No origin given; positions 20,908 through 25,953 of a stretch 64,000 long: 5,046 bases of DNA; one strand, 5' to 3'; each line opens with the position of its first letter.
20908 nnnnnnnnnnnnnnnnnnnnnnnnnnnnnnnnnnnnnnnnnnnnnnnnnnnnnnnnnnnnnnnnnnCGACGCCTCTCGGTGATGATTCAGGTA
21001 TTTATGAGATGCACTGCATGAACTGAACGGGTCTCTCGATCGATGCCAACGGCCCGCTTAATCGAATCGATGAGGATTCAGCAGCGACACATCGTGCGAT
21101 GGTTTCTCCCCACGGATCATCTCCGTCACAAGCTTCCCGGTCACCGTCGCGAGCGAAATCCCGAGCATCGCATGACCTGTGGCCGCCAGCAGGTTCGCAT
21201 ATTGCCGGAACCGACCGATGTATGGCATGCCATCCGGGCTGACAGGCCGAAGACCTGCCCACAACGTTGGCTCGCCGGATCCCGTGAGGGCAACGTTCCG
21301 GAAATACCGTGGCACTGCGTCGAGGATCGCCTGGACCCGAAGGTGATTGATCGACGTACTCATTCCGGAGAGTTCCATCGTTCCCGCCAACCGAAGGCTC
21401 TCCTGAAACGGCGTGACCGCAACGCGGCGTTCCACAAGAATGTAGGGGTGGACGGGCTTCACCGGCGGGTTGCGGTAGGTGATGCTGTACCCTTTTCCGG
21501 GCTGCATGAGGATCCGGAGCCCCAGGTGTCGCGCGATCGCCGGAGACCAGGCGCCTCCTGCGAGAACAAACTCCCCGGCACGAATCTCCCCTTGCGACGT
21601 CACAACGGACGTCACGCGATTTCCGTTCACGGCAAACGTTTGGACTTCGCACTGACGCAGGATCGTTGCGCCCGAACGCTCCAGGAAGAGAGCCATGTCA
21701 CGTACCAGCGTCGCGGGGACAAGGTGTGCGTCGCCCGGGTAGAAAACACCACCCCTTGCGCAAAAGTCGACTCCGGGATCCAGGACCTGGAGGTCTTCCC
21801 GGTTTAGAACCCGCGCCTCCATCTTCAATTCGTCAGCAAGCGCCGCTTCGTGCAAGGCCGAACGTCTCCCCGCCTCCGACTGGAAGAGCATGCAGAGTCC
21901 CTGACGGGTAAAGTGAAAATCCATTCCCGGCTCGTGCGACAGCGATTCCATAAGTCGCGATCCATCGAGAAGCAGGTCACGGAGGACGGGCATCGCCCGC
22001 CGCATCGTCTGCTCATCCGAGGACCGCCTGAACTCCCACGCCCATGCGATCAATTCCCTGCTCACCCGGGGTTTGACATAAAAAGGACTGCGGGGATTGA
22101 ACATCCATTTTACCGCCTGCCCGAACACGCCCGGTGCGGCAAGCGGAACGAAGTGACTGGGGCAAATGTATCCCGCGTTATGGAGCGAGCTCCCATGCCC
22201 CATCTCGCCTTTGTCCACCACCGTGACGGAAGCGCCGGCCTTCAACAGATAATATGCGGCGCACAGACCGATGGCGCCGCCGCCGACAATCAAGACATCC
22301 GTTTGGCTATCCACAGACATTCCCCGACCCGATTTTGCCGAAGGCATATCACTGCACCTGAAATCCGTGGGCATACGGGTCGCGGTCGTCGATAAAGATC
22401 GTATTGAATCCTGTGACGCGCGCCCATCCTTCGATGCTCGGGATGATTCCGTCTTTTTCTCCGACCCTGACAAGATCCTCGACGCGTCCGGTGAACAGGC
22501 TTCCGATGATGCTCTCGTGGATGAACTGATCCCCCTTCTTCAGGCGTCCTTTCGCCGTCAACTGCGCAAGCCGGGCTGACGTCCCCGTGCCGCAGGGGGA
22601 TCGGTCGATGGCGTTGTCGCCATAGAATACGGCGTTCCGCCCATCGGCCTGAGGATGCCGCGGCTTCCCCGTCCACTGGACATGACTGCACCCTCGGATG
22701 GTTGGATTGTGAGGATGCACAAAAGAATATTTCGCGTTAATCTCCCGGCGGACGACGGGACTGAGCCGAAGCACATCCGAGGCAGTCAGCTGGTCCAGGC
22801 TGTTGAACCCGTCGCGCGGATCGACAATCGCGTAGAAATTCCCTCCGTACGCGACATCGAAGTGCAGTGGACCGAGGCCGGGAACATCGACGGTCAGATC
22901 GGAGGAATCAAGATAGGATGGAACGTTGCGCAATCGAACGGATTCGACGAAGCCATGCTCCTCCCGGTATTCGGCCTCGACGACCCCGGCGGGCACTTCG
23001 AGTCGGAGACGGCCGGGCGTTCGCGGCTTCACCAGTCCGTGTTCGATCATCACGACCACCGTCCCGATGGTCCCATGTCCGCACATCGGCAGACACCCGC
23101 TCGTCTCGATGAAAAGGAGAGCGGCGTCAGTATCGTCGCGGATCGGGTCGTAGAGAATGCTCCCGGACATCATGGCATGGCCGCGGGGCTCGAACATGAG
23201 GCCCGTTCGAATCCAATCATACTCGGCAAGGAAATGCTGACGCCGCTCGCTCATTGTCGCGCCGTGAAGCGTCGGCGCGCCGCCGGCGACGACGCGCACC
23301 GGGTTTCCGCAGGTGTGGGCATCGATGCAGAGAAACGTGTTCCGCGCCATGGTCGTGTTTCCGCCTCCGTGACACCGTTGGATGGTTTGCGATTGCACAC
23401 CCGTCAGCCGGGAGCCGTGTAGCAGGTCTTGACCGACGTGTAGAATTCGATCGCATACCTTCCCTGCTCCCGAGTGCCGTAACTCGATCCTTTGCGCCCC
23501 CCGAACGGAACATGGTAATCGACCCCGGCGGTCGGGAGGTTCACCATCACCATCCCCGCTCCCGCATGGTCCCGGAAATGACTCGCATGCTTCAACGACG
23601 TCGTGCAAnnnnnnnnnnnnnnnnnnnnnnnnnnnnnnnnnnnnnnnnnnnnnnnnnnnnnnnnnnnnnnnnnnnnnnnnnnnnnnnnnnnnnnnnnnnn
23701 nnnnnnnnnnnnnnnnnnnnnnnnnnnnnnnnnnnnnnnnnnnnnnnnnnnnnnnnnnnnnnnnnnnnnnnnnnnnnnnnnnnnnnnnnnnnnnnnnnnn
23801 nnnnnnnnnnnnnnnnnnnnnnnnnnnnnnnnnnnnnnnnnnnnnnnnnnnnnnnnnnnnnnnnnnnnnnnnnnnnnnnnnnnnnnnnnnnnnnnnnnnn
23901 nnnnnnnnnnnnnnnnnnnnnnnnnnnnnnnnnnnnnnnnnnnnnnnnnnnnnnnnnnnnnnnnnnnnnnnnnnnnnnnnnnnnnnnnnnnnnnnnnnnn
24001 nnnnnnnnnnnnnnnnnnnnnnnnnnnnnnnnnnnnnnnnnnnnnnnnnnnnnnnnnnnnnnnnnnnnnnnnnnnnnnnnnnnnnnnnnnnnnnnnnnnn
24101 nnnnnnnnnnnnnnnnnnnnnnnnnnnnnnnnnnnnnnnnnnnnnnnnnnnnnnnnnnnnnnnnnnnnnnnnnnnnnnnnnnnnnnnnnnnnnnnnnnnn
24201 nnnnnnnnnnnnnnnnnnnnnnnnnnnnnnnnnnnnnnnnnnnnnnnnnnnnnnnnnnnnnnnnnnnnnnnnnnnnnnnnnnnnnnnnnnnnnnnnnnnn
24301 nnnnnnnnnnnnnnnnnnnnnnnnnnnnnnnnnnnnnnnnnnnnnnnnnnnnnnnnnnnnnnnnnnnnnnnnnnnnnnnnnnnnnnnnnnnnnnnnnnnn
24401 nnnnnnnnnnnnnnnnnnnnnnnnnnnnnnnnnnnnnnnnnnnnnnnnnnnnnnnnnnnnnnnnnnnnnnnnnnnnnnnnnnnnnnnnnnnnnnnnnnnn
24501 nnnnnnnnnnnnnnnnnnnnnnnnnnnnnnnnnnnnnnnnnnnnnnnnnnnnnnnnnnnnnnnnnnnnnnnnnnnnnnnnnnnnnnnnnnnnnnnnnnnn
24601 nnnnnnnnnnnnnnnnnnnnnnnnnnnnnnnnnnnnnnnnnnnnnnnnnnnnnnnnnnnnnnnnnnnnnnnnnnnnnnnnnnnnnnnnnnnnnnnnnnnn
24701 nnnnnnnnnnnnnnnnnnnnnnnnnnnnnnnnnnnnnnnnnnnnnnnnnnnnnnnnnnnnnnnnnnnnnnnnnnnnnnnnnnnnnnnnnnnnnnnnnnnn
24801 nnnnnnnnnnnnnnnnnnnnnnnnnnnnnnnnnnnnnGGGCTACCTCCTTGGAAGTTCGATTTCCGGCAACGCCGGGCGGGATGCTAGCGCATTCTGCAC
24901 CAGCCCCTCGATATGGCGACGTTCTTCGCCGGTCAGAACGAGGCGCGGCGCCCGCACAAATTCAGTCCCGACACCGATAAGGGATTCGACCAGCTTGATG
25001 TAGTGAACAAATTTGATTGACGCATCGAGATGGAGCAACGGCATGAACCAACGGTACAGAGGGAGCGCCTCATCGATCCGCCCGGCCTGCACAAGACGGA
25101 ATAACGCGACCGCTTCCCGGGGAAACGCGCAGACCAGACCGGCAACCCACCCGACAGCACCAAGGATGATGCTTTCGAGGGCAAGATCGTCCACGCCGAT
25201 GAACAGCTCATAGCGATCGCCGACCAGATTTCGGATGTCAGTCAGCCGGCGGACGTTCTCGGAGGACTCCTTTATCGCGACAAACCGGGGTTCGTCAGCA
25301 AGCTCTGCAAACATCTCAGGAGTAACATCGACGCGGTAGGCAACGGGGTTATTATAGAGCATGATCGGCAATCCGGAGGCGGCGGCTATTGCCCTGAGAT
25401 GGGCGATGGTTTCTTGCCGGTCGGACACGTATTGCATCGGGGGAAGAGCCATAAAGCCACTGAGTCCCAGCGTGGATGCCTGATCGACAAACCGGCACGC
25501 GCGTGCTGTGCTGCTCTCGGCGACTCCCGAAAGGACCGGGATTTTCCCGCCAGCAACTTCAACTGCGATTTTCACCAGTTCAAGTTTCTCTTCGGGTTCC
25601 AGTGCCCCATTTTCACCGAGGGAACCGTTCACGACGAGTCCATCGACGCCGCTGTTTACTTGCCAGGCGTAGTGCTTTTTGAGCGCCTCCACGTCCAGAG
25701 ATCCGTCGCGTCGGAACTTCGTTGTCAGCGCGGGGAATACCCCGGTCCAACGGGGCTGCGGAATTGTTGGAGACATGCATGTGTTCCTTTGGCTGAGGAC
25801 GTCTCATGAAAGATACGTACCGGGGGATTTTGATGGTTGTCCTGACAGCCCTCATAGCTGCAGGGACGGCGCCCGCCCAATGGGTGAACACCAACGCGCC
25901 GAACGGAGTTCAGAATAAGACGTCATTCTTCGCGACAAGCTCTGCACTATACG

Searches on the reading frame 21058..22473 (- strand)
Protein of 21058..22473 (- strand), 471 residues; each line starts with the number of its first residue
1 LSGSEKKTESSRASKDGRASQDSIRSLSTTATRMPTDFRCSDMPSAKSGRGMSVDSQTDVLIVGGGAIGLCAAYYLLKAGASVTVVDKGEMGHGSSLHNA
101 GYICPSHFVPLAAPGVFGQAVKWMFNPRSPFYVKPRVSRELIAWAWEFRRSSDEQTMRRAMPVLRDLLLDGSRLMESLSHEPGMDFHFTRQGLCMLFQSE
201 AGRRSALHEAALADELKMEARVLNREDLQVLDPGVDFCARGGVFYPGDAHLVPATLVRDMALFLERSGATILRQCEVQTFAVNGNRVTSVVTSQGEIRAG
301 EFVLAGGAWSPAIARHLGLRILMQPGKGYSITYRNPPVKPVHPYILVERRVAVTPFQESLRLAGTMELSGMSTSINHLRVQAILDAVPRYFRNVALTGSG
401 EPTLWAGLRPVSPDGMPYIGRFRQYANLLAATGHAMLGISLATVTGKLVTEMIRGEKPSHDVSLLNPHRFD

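Call 54: search_protein_families(library=pfam, proteins=[window:21058-22473:-], max_evalue=0.001)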
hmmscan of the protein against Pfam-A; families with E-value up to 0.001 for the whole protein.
window:21058-22473:- (471 aa): 11 families
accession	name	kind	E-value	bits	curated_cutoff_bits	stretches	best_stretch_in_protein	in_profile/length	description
PF01266.30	DAO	-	6.3e-66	223.7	27.9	1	59-452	1-353/353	FAD dependent oxidoreductase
PF01494.25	FAD_binding_3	-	4.6e-08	33.1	22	1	57-90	1-34/349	FAD binding domain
PF03486.20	HI0933_like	-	7.1e-07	29.3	50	0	59-90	2-33/244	HI0933-like protein Rossmann domain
PF00890.30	FAD_binding_2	-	1.1e-06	28.6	20.4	1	59-94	1-36/414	FAD binding domain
PF13450.12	NAD_binding_8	-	1.9e-06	28.5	21.9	1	62-90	1-29/68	NAD(P)-binding Rossmann-like domain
PF12831.13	FAD_oxidored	-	7.5e-06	25.9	27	1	59-90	1-32/416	FAD dependent oxidoreductase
PF00070.33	Pyr_redox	-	1.3e-05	26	22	1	60-89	2-31/82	Pyridine nucleotide-disulphide oxidoreductase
PF13738.12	Pyr_redox_3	-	3.1e-05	23.8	30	0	61-93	1-34/305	Pyridine nucleotide-disulphide oxidoreductase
PF07992.20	Pyr_redox_2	-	3.5e-05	23.8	26.1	1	57-88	142-173/291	Pyridine nucleotide-disulphide oxidoreductase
PF01946.23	Thi4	-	0.00014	21.6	26.2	0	57-88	17-49/235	Thi4 family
PF02558.23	ApbA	-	0.00017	21.7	22.2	1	60-90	1-31/150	Ketopantoate reductase PanE/ApbA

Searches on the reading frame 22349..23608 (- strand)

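Call 54: search_protein_families(library=pfam, proteins=[window:22349-23608:-], max_evalue=0.001)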
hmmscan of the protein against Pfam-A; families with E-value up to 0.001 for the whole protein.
window:22349-23608:- (419 aa): 3 families
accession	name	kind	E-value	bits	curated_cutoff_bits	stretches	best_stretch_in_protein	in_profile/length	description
PF05544.16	Pro_racemase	-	2.9e-133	444.4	27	1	94-417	1-325/325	Proline racemase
PF01678.24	DAP_epimerase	-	0.00033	21.1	34.7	0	174-218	66-108/121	Diaminopimelate epimerase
PF02567.21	PhzC-PhzF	-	0.00091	19.2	27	0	173-224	64-112/281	Phenazine biosynthesis-like protein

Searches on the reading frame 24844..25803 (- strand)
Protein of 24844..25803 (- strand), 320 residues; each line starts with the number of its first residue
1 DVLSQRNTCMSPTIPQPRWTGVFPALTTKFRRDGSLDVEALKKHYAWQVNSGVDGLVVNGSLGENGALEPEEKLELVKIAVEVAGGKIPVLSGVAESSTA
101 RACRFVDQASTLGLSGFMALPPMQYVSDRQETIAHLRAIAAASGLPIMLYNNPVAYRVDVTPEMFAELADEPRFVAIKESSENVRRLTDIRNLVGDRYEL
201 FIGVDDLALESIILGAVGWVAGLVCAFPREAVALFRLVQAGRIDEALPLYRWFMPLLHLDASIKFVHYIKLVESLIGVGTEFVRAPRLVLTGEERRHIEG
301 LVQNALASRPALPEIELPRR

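Call 86: search_protein_families(library=pfam, proteins=[window:24844-25803:-], max_evalue=0.00001)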
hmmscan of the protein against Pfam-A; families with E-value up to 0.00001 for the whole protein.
window:24844-25803:- (320 aa): 1 family
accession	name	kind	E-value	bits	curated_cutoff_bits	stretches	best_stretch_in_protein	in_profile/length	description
PF00701.28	DHDPS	-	4.2e-55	186.9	22.1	1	20-304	3-288/289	Dihydrodipicolinate synthetase family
